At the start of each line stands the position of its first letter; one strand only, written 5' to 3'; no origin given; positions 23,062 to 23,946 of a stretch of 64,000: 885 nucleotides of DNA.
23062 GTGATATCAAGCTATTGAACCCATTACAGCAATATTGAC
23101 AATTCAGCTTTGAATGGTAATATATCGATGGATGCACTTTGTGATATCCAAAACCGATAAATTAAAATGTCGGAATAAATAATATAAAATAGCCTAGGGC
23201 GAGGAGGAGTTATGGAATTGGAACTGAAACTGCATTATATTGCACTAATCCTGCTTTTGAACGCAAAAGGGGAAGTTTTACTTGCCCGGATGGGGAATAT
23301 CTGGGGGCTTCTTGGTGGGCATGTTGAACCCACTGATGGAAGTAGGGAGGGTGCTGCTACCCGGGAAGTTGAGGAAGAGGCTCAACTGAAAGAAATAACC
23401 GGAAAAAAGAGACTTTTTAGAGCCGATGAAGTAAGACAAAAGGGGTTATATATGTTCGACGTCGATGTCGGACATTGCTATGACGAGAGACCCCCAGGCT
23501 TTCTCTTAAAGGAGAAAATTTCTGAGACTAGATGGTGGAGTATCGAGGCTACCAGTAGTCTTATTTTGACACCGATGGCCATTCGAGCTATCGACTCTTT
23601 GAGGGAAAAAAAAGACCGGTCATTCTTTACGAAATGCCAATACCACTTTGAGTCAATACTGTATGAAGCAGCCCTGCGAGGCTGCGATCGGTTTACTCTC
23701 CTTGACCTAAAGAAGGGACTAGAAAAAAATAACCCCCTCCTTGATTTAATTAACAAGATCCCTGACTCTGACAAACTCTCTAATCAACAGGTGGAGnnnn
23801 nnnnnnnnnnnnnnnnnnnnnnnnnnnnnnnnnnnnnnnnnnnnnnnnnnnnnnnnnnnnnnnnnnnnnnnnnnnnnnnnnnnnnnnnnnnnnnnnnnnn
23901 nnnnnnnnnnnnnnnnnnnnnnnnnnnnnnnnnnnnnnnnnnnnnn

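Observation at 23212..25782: Nudix hydrolase-receiver fusion paired with a soluble dual-PAS histidine kinase in a GC-richer block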

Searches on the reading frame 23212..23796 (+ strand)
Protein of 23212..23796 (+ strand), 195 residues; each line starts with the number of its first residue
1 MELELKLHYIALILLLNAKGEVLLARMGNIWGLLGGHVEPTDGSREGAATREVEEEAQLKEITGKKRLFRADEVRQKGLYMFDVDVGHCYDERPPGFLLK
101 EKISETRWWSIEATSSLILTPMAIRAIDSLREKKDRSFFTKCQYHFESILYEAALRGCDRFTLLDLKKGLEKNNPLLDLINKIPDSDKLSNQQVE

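Call 12: search_solved_structures(query=window:23212-23796:+, max_evalue=1, show_alignments=3)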
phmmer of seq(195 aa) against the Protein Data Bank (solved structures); distinct sequences matched with E-value up to 1: 17.
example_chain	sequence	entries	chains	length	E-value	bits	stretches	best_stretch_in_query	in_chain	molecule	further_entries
1vc8_A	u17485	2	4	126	0.0045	19.9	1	15-124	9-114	Ndx1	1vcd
1vc9_A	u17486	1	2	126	0.011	18.7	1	15-123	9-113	Ndx1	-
3grn_A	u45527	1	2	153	0.021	17.7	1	11-89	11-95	MutT related protein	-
3smd_A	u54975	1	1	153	0.024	17.6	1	14-75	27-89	MutT/NUDIX family protein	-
2duk_A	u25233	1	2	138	0.085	15.8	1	21-90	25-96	MS0616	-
7nnj_A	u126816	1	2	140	0.089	15.7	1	21-90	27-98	Diphosphoinositol polyphosphate phosphohydrolase 2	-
3i7u_A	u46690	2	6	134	0.13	15.2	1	18-60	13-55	AP4A hydrolase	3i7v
2rrk_A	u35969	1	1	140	0.14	15.1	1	17-74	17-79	CTP pyrophosphohydrolase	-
3mcf_A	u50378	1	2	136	0.14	15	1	21-90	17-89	Diphosphoinositol polyphosphate phosphohydrolase 3-alpha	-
4kyx_A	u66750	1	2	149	0.15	14.9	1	13-122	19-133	ADP-ribose pyrophosphatase MutT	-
5ltu_A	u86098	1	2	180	0.16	14.9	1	21-89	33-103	Diphosphoinositol polyphosphate phosphohydrolase 2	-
3i9x_A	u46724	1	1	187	0.19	14.6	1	14-62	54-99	mutT/nudix family protein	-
4v14_A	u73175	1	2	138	0.26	14.2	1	7-95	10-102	MUTATOR MUTT PROTEIN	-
7ood_i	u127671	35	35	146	0.4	13.6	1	96-140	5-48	50S ribosomal protein L13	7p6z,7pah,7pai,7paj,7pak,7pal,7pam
9t4c_A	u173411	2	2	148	0.54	13.2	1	20-92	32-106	Diphosphoinositol polyphosphate phosphohydrolase 1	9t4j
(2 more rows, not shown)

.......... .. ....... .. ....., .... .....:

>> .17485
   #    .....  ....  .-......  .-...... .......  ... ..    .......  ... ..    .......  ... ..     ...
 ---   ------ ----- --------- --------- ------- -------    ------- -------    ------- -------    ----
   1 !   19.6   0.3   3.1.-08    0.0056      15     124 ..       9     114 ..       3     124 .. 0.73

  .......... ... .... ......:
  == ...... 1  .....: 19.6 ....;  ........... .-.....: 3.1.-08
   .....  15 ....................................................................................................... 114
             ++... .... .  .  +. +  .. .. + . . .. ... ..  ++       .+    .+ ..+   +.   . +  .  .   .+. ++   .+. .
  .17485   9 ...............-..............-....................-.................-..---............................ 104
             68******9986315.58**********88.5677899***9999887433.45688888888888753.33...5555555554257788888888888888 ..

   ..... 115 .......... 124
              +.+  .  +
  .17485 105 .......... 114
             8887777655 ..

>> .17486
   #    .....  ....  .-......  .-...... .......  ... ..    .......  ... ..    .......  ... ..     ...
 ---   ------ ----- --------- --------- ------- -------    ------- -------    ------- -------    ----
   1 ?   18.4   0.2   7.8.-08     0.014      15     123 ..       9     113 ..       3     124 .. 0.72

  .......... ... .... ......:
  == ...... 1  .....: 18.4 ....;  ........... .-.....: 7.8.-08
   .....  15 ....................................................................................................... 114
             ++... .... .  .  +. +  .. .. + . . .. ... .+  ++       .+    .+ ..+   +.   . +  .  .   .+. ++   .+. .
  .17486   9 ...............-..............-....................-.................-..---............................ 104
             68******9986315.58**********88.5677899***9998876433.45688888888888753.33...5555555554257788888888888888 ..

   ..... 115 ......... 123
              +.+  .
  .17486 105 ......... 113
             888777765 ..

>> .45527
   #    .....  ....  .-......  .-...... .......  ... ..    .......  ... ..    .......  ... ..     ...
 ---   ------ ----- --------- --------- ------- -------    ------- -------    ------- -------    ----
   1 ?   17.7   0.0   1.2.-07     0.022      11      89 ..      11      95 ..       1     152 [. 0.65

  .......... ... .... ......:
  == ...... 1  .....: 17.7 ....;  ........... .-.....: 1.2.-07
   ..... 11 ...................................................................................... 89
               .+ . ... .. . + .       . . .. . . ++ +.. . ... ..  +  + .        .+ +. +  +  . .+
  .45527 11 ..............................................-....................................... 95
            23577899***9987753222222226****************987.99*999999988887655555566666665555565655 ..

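Call 25: find_homologous_proteins(query=A3, max_evalue=0.001)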
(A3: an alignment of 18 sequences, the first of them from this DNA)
Query A3 (18 sequences) (190 aa, profile of the alignment): 108 proteins with E <= 0.001 among 6586 candidates.
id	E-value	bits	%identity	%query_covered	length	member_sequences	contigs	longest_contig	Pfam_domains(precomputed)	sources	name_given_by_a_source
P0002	4.9e-65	237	52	97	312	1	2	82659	PF00293.35,PF00072.31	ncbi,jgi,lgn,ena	ncbi:MAG: NUDIX domain-containing protein [Candidatus Paceibacterota bacterium]|jgi:CheY-like chemot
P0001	4.8e-60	220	100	100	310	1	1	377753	PF00293.35,PF00072.31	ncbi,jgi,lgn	ncbi:MAG: NUDIX domain-containing protein [Candidatus Paceibacterota bacterium]|jgi:CheY-like chemot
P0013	1.4e-53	199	30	64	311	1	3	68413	PF00293.35,PF00072.31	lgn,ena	-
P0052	3.4e-53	198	30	68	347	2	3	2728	PF00293.35,PF00072.31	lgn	-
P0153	3.8e-50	188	32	78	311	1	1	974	PF00293.35,PF00072.31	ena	-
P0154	1.7e-49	186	31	78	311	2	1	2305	PF00293.35,PF00072.31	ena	-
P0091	3.3e-47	178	30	65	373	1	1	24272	PF00293.35,PF00072.31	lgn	-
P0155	5.4e-13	67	38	45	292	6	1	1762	PF00293.35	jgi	jgi:8-oxo-dGTP pyrophosphatase MutT (NUDIX family)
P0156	1.4e-11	62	42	25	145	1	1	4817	PF00293.35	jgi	jgi:8-oxo-dGTP diphosphatase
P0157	1.1e-10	59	33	34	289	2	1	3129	PF00293.35,PF14815.13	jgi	jgi:8-oxo-dGTP pyrophosphatase MutT (NUDIX family)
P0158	3.2e-9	54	50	25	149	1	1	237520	PF00293.35,PF14815.13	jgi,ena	jgi:nucleoside triphosphatase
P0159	3.3e-9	54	48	15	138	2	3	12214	PF00293.35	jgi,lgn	jgi:8-oxo-dGTP diphosphatase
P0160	5.6e-9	54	50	21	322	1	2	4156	PF00293.35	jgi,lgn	jgi:8-oxo-dGTP diphosphatase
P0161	6.4e-9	54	37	29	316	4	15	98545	PF00293.35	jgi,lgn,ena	-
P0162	8.4e-8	50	41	26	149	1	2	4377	PF00293.35,PF14815.13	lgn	-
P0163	9.1e-8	50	44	26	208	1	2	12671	PF00293.35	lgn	-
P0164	1.3e-7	49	34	26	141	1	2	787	PF00293.35,PF14815.13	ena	-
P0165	1.5e-7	49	55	15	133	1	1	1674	PF00293.35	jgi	jgi:8-oxo-dGTP diphosphatase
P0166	2.7e-7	48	38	35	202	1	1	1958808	PF00293.35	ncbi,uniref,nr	ncbi:NUDIX domain-containing protein [Flagellimonas hymeniacidonis]|uniref:NUDIX domain-containing p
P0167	3.4e-7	48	29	42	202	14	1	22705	PF00293.35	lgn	-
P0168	3.6e-7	48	44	26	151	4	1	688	PF00293.35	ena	-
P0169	3.6e-7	48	33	42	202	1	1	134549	PF00293.35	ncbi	-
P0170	3.7e-7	48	33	42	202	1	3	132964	PF00293.35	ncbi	-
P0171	4.9e-7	47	33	42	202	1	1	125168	PF00293.35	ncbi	-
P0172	5.0e-7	47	33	42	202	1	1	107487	PF00293.35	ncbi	-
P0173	5.4e-7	47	32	37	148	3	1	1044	PF00293.35,PF14815.13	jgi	jgi:8-oxo-dGTP diphosphatase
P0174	5.6e-7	47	42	25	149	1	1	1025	PF00293.35,PF14815.13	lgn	-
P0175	6.5e-7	47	46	23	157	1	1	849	PF00293.35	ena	-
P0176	8.4e-7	47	47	24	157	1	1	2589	PF00293.35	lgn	-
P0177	1.0e-6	46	26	61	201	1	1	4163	PF00293.35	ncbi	-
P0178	1.0e-6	46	50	25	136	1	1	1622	PF00293.35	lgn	-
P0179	2.9e-6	45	49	21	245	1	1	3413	PF00293.35,PF01817.27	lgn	-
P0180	3.3e-6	45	53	16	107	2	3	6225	PF00293.35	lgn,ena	-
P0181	3.7e-6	44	32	35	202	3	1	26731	PF00293.35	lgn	-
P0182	4.8e-6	44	-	-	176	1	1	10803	PF00293.35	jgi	-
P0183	4.8e-6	44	31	50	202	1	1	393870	PF00293.35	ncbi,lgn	-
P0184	5.3e-6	44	32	25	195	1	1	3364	PF00293.35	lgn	-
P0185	6.1e-6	44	30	50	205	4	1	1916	PF00293.35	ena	-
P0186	6.6e-6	44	29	46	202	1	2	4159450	PF00293.35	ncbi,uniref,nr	ncbi:NUDIX domain-containing protein [Flagellimonas sp. HMM57]|uniref:NUDIX hydrolase n=1 Tax=unclas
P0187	6.7e-6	44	33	41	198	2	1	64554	PF00293.35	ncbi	ncbi:MAG: NUDIX domain-containing protein [Bacteroidota bacterium]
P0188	7.2e-6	44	52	21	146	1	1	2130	PF00293.35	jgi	jgi:8-oxo-dGTP diphosphatase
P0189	8.0e-6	43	39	19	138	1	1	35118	PF00293.35,PF14815.13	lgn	-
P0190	8.9e-6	43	29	58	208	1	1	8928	PF00293.35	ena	-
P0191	9.2e-6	43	28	48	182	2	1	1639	PF00293.35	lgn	-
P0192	1.2e-5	43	35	32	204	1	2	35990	PF00293.35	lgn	-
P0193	1.2e-5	43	62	15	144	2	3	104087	PF00293.35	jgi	jgi:8-oxo-dGTP diphosphatase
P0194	1.2e-5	43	30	58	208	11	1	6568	PF00293.35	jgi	-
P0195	1.3e-5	43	59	15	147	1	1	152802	PF00293.35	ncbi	-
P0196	1.5e-5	42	38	29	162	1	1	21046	PF00293.35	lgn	-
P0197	1.7e-5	42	36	19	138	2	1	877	PF00293.35,PF14815.13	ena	-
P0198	1.7e-5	42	39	19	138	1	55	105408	PF00293.35,PF14815.13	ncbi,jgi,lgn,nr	ncbi:MAG TPA: NUDIX hydrolase [Candidatus Cloacimonas sp.]|jgi:8-oxo-dGTP diphosphatase|nr:8-oxo-dGT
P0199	1.9e-5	42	41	15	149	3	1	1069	PF00293.35,PF14815.13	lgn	-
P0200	1.9e-5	42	28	59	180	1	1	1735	PF00293.35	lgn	-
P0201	2.9e-5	42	51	26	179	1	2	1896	PF00293.35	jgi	jgi:8-oxo-dGTP pyrophosphatase MutT (NUDIX family)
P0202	3.6e-5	41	34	46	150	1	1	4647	PF00293.35,PF14815.13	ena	-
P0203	4.0e-5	41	39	26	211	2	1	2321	PF00293.35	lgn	-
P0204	4.4e-5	41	48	15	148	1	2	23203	PF00293.35,PF14815.13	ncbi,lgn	ncbi:MAG: NUDIX hydrolase [Hyphomicrobiaceae bacterium]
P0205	4.7e-5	41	35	24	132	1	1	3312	PF00293.35,PF14815.13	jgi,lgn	-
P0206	4.7e-5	41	62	15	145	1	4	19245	PF00293.35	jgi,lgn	jgi:8-oxo-dGTP diphosphatase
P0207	4.8e-5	41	33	49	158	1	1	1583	PF00293.35,PF14815.13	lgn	-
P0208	4.9e-5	41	35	58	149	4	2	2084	PF00293.35,PF14815.13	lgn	-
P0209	6.1e-5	41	50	23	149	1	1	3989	PF00293.35,PF14815.13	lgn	-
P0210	6.1e-5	41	30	41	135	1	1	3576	PF00293.35,PF14815.13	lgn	-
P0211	6.6e-5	40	29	62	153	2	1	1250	PF00293.35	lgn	-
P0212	7.4e-5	40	53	16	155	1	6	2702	PF00293.35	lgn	-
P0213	7.6e-5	40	40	26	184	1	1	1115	PF00293.35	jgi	-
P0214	8.7e-5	40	46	22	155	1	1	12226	PF00293.35,PF14815.13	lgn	-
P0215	9.2e-5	40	69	14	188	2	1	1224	PF00293.35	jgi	jgi:8-oxo-dGTP pyrophosphatase MutT (NUDIX family)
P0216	1.0e-4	40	36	41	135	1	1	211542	PF00293.35,PF14815.13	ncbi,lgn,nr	ncbi:MAG: NUDIX domain-containing protein [Chlorobiaceae bacterium]|nr:NUDIX domain-containing prote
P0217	1.0e-4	40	37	26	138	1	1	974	PF00293.35,PF14815.13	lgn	-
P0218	1.1e-4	40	43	24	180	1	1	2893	PF00293.35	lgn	-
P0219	1.2e-4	40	44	14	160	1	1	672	PF00293.35,PF14815.13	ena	-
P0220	1.2e-4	40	36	52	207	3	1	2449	PF00293.35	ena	-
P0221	1.3e-4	39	29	55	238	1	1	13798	PF18290.8,PF00293.35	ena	-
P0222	1.5e-4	39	31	55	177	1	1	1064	PF00293.35,PF14815.13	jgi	-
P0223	1.8e-4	39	73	14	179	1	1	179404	PF00293.35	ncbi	ncbi:MAG: NUDIX hydrolase [Candidatus Solibacter sp.]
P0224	1.8e-4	39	28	57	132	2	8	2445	PF00293.35,PF14815.13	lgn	-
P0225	1.9e-4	39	56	19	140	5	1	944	PF00293.35,PF14815.13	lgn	-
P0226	2.2e-4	39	42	25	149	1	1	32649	PF00293.35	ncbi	-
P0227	2.3e-4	39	48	26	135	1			PF00293.35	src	-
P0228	2.3e-4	39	30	56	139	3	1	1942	PF00293.35,PF14815.13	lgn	-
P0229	2.4e-4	39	58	17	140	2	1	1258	PF00293.35,PF14815.13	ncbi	-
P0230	2.5e-4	39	45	15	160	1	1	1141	PF00293.35,PF14815.13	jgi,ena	-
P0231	2.5e-4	39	32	60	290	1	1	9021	PF00293.35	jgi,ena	-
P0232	2.5e-4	39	30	42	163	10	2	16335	PF00293.35,PF14815.13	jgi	jgi:8-oxo-dGTP diphosphatase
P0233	2.7e-4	38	36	52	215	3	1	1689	PF00293.35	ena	-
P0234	2.7e-4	38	34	58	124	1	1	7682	PF00293.35,PF14815.13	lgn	-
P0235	2.9e-4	38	42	26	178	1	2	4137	PF00293.35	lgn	-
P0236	3.0e-4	38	29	57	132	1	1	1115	PF00293.35,PF14815.13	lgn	-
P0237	3.0e-4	38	49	27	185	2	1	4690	PF00293.35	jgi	jgi:8-oxo-dGTP pyrophosphatase MutT (NUDIX family)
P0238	3.1e-4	38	39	31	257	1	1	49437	PF00293.35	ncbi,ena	-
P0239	3.2e-4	38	28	57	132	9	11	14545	PF00293.35,PF14815.13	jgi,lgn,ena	-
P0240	3.5e-4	38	41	25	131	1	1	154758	PF00293.35,PF14815.13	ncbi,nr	ncbi:MAG: NUDIX domain-containing protein [Chlorobiaceae bacterium]|nr:NUDIX domain-containing prote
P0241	3.6e-4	38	56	8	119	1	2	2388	PF00293.35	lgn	-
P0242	4.1e-4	38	35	30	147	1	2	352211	PF00293.35,PF14815.13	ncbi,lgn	-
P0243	4.4e-4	38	59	17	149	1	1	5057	PF00293.35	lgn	-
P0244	4.5e-4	38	41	28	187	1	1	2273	PF00293.35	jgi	jgi:8-oxo-dGTP pyrophosphatase MutT (NUDIX family)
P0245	4.6e-4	38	38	30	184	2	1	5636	PF00293.35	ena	-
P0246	4.7e-4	38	47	8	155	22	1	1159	PF00293.35,PF14815.13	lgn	-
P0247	4.9e-4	38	46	27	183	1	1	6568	PF00293.35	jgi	jgi:8-oxo-dGTP pyrophosphatase MutT (NUDIX family)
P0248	5.0e-4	38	50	26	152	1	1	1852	PF00293.35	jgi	jgi:8-oxo-dGTP diphosphatase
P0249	6.3e-4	37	40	22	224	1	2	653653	PF00293.35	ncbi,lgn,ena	-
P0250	6.6e-4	37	36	25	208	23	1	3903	PF00293.35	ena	-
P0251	7.2e-4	37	53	18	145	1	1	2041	PF00293.35,PF14815.13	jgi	jgi:8-oxo-dGTP diphosphatase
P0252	8.8e-4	37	30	51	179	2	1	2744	PF00293.35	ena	-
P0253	9.1e-4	37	29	64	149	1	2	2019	PF00293.35,PF14815.13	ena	-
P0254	9.3e-4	37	32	54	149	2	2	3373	PF00293.35,PF14815.13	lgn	-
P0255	9.7e-4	37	75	6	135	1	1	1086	PF00293.35,PF14815.13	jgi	jgi:mutator protein MutT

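Call 57: predict_structure(alignment_id=A3)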
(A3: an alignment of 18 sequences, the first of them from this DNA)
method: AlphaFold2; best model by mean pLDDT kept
length: 190 residues; sequences in the alignment: 18
mean_pLDDT: 87.6   pTM: 0.71
mean pLDDT of the five models: 87.6, 87.1, 86.7, 83.8, 83.5
residues with pLDDT >= 90: 97; 70-90: 80; 50-70: 12; < 50: 1
segments of 3 or more residues with pLDDT < 50: none
pLDDT, mean of each block of 10 residues (from residue 1): 83 91 95 93 85 84 88 93 92 75 90 96 95 72 84 90 95 91 70
secondary structure, 60 per line:
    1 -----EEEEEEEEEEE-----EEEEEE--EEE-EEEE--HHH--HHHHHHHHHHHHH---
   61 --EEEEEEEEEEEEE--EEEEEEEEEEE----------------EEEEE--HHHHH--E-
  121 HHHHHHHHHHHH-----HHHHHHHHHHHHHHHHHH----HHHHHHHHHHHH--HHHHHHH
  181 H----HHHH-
elements in order: E6-16 E22-27 E30-32 E34-37 H45-57 E63-75 E78-88 E105-109 H112-116 H121-132 H138-155 H160-171 H174-181 H186-189

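Call 61: fold_search(model_id=the predicted structure, library=pdb)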
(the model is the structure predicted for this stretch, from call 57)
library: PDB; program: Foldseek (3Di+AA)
matches with E <= 10: 659; with E <= 0.001: 441
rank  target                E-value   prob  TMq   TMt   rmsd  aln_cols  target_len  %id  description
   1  3r03_B                4.3e-09  1.00  0.54  0.75   3.0       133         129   21  The crystal structure of NUDIX hydrolase from Rhodospirillum rubrum (released 2011-05-11)
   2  3hhj_B                9.5e-09  1.00  0.53  0.74   3.5       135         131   18  Crystal structure of mutator mutT from Bartonella henselae (released 2009-05-26)
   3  2rrk_MODEL_1_A        9.5e-09  1.00  0.52  0.69   3.7       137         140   20  Solution structure of the E. coli ORF135 protein (released 2012-01-18)
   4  3i7u_A                9.5e-09  1.00  0.52  0.71   5.2       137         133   20  Crystal structure of AP4A hydrolase (aq_158) from Aquifex aeolicus VF5 (released 2009-07-21)
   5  3r03_A                1.1e-08  1.00  0.53  0.73   2.8       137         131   18  The crystal structure of NUDIX hydrolase from Rhodospirillum rubrum (released 2011-05-11)
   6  6o3p_B                1.3e-08  1.00  0.53  0.33   2.8       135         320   20  Crystal structure of the catalytic domain of mouse Nudt12 in complex with AMP and 3 Mg2+ ions (released 2019-05-29)
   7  3hhj_A                2.0e-08  1.00  0.54  0.76   2.9       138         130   17  Crystal structure of mutator mutT from Bartonella henselae (released 2009-05-26)
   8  3oga_A                2.2e-08  1.00  0.58  0.80   1.8       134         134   21  1.75 Angstrom resolution crystal structure of a putative NTP pyrophosphohydrolase (yfaO) from Salmonella typhimurium L (released 2010-10-06)
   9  1vc8_A                2.5e-08  1.00  0.51  0.74   3.1       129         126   29  Crystal Structure of a T.thermophilus HB8 Ap6A Hydrolase Ndx1-Ap6A Complex (released 2005-04-26)
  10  3oga_B                3.3e-08  1.00  0.52  0.74   2.8       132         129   23  1.75 Angstrom resolution crystal structure of a putative NTP pyrophosphohydrolase (yfaO) from Salmonella typhimurium L (released 2010-10-06)
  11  3i7u_C                3.5e-08  1.00  0.54  0.75   4.7       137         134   20  Crystal structure of AP4A hydrolase (aq_158) from Aquifex aeolicus VF5 (released 2009-07-21)
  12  5gp0_E                4.2e-08  1.00  0.52  0.70   3.7       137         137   24  Crystal structure of geraniol-NUDX1 complex (released 2017-10-04)
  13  6scx_C                4.4e-08  1.00  0.54  0.33   2.7       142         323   19  Crystal structure of the catalytic domain of human NUDT12 in complex with 7-methyl-guanosine-5'-triphosphate (released 2020-01-08)
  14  3n77_A                5.7e-08  1.00  0.57  0.75   2.0       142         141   20  Crystal structure of Idp01880, putative NTP pyrophosphohydrolase of Salmonella typhimurium LT2 (released 2010-08-18)
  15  1vc9_A                6.0e-08  1.00  0.49  0.72   3.2       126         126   28  Crystal Structure of a T.thermophilus HB8 Ap6A hydrolase E50Q mutant-Mg2+-ATP complex (released 2005-04-26)
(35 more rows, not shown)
